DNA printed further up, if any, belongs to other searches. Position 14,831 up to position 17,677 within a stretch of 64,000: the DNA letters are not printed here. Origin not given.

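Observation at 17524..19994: Two-gene secreted operon pairing the CT-repeat protein with a PbH1 beta-helix protein, with an intergenic stem-loop and a long AT-rich leader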

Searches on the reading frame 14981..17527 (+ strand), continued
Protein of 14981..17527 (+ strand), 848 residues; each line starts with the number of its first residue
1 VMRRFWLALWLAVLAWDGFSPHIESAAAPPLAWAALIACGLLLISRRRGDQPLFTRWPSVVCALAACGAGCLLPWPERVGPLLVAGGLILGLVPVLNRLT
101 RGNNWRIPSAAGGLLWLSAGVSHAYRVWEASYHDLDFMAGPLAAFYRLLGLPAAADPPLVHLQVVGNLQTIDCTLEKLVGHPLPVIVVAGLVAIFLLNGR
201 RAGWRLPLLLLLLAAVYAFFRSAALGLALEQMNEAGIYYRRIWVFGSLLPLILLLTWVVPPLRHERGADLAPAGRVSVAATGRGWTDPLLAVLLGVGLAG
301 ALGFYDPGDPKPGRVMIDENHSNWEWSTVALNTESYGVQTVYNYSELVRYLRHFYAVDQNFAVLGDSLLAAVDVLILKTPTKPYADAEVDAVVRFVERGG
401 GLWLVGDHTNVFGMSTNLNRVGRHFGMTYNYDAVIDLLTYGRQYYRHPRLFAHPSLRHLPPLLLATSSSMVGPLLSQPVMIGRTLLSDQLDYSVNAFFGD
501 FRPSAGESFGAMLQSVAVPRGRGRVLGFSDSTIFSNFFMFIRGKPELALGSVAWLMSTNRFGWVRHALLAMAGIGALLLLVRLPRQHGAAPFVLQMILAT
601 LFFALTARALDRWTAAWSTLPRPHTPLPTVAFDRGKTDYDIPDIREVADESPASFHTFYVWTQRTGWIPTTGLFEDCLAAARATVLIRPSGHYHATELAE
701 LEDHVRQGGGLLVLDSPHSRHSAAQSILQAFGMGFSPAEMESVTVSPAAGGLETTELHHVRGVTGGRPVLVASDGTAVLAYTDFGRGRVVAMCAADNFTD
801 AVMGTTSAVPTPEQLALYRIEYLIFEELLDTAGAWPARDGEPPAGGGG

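Call 51: search_protein_families(library=pfam, proteins=[L027:5943-7202:+, L028:3369-5879:+, L029:2208-5018:+, L029:13852-18030:+, L027:12740-14200:+, L029:5084-6178:+], max_evalue=1)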
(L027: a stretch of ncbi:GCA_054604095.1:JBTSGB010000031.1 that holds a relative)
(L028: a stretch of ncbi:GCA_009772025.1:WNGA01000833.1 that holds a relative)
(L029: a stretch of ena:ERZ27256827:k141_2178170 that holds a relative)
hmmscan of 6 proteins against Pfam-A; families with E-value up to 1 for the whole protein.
L027:5943-7202:+ (419 aa): 1 family
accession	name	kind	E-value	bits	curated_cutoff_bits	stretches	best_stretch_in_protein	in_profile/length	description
PF06267.17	DUF1028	-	0.59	10.4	26.2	0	379-406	16-43/193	Family of unknown function (DUF1028)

L028:3369-5879:+ (836 aa): 1 family
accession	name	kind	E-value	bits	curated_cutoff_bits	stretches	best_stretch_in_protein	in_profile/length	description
PF06267.17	DUF1028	-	0.31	11.3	26.2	0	737-773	7-43/193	Family of unknown function (DUF1028)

L029:2208-5018:+ (936 aa): 7 families
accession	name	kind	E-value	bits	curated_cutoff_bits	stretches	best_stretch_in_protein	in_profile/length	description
PF13620.12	CarboxypepD_reg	-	7.9e-15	55.4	32.3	1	655-730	2-81/82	Carboxypeptidase regulatory-like domain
PF13715.12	CarbopepD_reg_2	-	1e-07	32.3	32.2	1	657-730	3-76/88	CarboxypepD_reg-like domain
PF02369.22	Big_1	-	0.00015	22.3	34.9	2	736-826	2-88/93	Bacterial Ig-like domain (group 1)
PF17802.7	SpaA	-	0.0026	18.3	23.1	1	680-727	35-86/91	Prealbumin-like fold domain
PF14686.12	fn3_3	-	0.0073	16.5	24.4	1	682-726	30-75/75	Polysaccharide lyase family 4, domain II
PF18565.7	Glyco_hydro2_C5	-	0.017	15.4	32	0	875-890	20-35/103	Glycoside hydrolase family 2 C-terminal domain 5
PF08308.17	PEGA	-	0.32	11.3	20.8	1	691-729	29-66/71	PEGA domain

L029:13852-18030:+ (1392 aa): 2 families
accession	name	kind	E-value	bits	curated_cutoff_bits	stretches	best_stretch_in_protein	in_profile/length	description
PF02369.22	Big_1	-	0.0012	19.3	34.9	1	1083-1155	18-80/93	Bacterial Ig-like domain (group 1)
PF05688.17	BIg21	-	0.1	13.6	27.4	1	1084-1145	23-80/109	Bacterial Immunoglobulin-like 21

L027:12740-14200:+ (486 aa): 1 family
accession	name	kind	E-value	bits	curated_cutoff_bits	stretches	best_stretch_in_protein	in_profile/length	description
PF21419.2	RoxA-like_Cyt-c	-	0.042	13.8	26.7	1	437-460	6-29/39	RoxA-like, cytochrome c-like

L029:5084-6178:+ (364 aa): 1 family
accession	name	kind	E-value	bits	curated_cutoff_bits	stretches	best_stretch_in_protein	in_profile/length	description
PF18880.5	UDI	-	0.013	15.9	25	1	92-152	24-82/82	Uracil-DNA glycosylase inhibitor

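Call 69: predict_structure(alignment_id=A4)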
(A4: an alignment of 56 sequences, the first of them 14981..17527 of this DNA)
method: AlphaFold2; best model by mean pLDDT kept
length: 848 residues; sequences in the alignment: 56
mean_pLDDT: 92.1   pTM: 0.92
mean pLDDT of the five models: 92.1, 91.3, 91.2, 90.7, 90.6
residues with pLDDT >= 90: 700; 70-90: 93; 50-70: 29; < 50: 26
segments of 3 or more residues with pLDDT < 50: 265-274, 834-848
pLDDT, mean of each block of 10 residues (from residue 1): 90 97 85 97 82 88 97 97 97 90 92 97 96 94 97 96 91 95 97 88 90 97 94 92 96 94 53 50 77 97 97 98 92 90 95 98 98 97 98 98 95 95 97 93 93 97 94 96 91 70 93 97 97 96 97 98 96 94 76 94 98 97 96 95 89 96 97 94 96 95 97 96 96 97 94 93 98 98 97 98 94 97 94 49 41
secondary structure, 60 per line:
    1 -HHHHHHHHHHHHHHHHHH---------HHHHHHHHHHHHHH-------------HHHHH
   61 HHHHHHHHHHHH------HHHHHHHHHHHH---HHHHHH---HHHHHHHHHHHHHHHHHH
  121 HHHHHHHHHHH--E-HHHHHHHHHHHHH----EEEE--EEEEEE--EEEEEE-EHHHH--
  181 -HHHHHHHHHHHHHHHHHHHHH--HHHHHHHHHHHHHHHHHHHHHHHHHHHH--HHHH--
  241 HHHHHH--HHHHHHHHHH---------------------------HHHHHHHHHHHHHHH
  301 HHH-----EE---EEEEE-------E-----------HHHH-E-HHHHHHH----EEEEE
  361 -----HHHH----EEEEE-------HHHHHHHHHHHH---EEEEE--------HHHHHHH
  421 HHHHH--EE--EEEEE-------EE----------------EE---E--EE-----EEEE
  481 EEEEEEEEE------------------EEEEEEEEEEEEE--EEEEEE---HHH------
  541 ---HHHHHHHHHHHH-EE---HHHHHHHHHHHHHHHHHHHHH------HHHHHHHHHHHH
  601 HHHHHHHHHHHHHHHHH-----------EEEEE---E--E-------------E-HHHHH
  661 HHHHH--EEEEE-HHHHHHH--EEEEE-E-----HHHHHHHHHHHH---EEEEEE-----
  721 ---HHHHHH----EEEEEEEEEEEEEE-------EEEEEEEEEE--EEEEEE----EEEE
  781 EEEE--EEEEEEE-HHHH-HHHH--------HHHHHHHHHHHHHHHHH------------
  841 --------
elements in order (helices of 4 or more, strands of 3 or more residues): H2-19 H29-42 H56-72 H79-90 H94-99 H103-131 H136-148 E153-156 E159-164 E167-172 H175-178 H182-202 H205-232 H235-238 H241-246 H249-258 H286-303 E314-318 H338-341 H345-351 E356-360 H366-369 E374-378 H386-397 E401-405 H414-425 E432-436 E477-489 E508-520 E523-528 H544-555 H562-582 H589-617 E629-633 H656-665 E668-672 H674-680 E683-687 H695-706 E710-715 H724-729 E734-747 E755-764 E767-772 E777-784 E787-793 H795-798 H800-803 H812-828

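Call 71: fold_search(model_id=the predicted structure, library=pdb)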
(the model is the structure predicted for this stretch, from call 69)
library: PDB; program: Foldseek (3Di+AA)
matches with E <= 10: 395; with E <= 0.001: 84
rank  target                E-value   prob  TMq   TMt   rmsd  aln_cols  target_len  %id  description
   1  5fmr_A                2.0e-07  1.00  0.21  0.67   7.1       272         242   16  crIFT52 N-terminal domain (released 2016-03-09)
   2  5fmr_C                5.2e-07  1.00  0.21  0.68   6.8       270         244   16  crIFT52 N-terminal domain (released 2016-03-09)
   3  6s7t_G                1.3e-06  1.00  0.21  0.41   5.8       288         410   17  Cryo-EM structure of human oligosaccharyltransferase complex OST-B (released 2019-12-18)
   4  5fms_A                1.7e-06  1.00  0.21  0.73   6.4       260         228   14  mmIFT52 N-terminal domain (released 2016-03-09)
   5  5fms_B                2.2e-06  1.00  0.21  0.72   6.3       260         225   13  mmIFT52 N-terminal domain (released 2016-03-09)
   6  4oif_B                7.3e-06  1.00  0.17  0.20   9.6       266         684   14  3D structure of Gan42B, a GH42 beta-galactosidase from G. (released 2015-02-04)
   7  7bob_C                1.3e-05  1.00  0.18  0.26   9.2       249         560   13  Exo-beta-1,4-mannosidase Op5Man5 from Opitutaceae bacterium strain TAV5 (released 2021-07-14)
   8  5dfa_A                1.5e-05  1.00  0.17  0.20   9.5       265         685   15  3D structure of the E323A catalytic mutant of Gan42B, a GH42 beta-galactosidase from G. stearothermophilus (released 2015-12-09)
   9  7bob_A                1.9e-05  1.00  0.18  0.25   8.5       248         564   13  Exo-beta-1,4-mannosidase Op5Man5 from Opitutaceae bacterium strain TAV5 (released 2021-07-14)
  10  6jow_A                2.1e-05  1.00  0.17  0.19  10.1       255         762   12  Exo-beta-D-glucosaminidase from Pyrococcus furiosus (released 2020-03-25)
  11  5gsl_A                2.1e-05  1.00  0.17  0.18  10.4       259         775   11  Glycoside hydrolase A (released 2017-02-01)
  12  8oug                  2.9e-05  1.00  0.17  0.18  10.3       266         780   14  Exo-beta-d-glucosaminidase from Pyrococcus chitonophagus (released 2024-05-01)
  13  7vl2_B                3.1e-05  1.00  0.17  0.21   8.8       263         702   11  The complex structure of beta-1,2-glucosyltransferase from Ignavibacterium album with ethyl alpha-D-Glucoside (released 2022-03-09)
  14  7vkx_A                3.4e-05  1.00  0.18  0.21   8.8       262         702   12  The complex structure of beta-1,2-glucosyltransferase from Ignavibacterium album with glucose (released 2022-03-09)
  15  7vky_A                3.4e-05  1.00  0.17  0.20   8.5       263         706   12  The complex structure of beta-1,2-glucosyltransferase from Ignavibacterium album with sophorose (released 2022-03-09)
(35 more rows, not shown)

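Call 91: find_encoding_contigs(protein=P0312, flank=10000, max_places=1)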
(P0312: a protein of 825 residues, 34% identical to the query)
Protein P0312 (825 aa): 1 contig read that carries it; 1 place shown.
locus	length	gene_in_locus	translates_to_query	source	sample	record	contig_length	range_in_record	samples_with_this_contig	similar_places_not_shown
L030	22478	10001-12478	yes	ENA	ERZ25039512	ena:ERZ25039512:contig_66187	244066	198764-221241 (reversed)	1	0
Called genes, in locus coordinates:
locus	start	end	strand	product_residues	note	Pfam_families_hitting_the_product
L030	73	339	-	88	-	PF00871:Acetate_kinase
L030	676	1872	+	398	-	-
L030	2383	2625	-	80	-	PF09364:XFP_N (weak)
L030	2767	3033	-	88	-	PF09364:XFP_N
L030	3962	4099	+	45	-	-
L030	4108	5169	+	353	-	-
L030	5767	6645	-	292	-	PF17996:CE2_N (faint)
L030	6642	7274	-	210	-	-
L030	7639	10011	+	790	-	PF09822:ABC_transp_aux (faint), PF14258:DUF4350 (faint), PF23355:IFT52_GIFT (faint)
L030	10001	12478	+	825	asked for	PF09822:ABC_transp_aux (faint), PF23355:IFT52_GIFT (weak), PF14258:DUF4350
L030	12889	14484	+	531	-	PF19476:DUF6013 (faint), PF26114:Ig_2_Mok13 (faint)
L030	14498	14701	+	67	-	-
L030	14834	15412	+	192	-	PF20128:DUF6518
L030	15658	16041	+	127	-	PF02416:TatA_B_E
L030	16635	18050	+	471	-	PF03816:LytR_cpsA_psr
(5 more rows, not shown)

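Call 92: find_encoding_contigs(protein=P0337, flank=10000, max_places=1)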
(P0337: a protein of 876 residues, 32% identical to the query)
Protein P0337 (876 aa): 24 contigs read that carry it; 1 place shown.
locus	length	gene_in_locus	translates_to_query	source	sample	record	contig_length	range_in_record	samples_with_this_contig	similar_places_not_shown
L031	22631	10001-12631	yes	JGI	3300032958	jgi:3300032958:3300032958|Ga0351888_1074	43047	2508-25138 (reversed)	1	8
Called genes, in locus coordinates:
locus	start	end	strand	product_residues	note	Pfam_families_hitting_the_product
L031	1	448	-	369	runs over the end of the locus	PF00155:Aminotran_1_2, PF01053:Cys_Met_Meta_PP, PF01041:DegT_DnrJ_EryC1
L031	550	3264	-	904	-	PF13385:Laminin_G_3, PF02065:Melibiase, PF16874:Glyco_hydro_36C (weak)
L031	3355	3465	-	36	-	-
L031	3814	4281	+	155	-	-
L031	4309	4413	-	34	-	-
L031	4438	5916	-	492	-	PF16683:TGase_elicitor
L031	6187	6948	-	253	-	PF03372:Exo_endo_phos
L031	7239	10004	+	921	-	PF09822:ABC_transp_aux (weak), PF14258:DUF4350, PF23355:IFT52_GIFT (faint), PF14258:DUF4350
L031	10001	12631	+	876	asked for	PF09822:ABC_transp_aux (weak), PF14258:DUF4350 (weak), PF23355:IFT52_GIFT (weak), PF14258:DUF4350 (weak)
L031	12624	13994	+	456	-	PF00989:PAS, PF08448:PAS_4, PF13188:PAS_8, PF13426:PAS_9, PF00158:Sigma54_activat, PF14532:Sigma54_activ_2, PF25601:AAA_lid_14, PF02954:HTH_8, +1 more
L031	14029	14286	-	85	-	-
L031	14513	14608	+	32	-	-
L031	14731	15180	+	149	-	-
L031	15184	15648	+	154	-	-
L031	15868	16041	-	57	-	-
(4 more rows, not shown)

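Call 93: find_encoding_contigs(protein=P0325, flank=10000, max_places=1)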
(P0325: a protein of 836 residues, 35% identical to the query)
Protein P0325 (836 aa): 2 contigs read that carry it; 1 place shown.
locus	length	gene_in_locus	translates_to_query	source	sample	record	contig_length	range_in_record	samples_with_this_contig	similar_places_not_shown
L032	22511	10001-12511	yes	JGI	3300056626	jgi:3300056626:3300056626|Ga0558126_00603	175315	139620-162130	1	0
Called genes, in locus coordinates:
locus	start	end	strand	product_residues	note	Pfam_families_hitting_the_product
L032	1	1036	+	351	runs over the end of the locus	PF04151:PPC (faint)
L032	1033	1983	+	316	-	-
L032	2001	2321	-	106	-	-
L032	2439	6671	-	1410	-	-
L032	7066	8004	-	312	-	-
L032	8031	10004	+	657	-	PF09822:ABC_transp_aux (faint), PF14258:DUF4350 (weak)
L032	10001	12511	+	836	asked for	PF09822:ABC_transp_aux (faint), PF23355:IFT52_GIFT (weak), PF14258:DUF4350 (faint)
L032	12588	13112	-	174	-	-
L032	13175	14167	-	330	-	-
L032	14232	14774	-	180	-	-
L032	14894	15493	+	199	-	PF00440:TetR_N, PF16925:TetR_C_13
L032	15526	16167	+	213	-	PF18920:DUF5671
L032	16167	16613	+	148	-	-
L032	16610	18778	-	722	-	PF13620:CarboxypepD_reg, PF13715:CarbopepD_reg_2, PF07715:Plug, PF00593:TonB_dep_Rec_b-barrel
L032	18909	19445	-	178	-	-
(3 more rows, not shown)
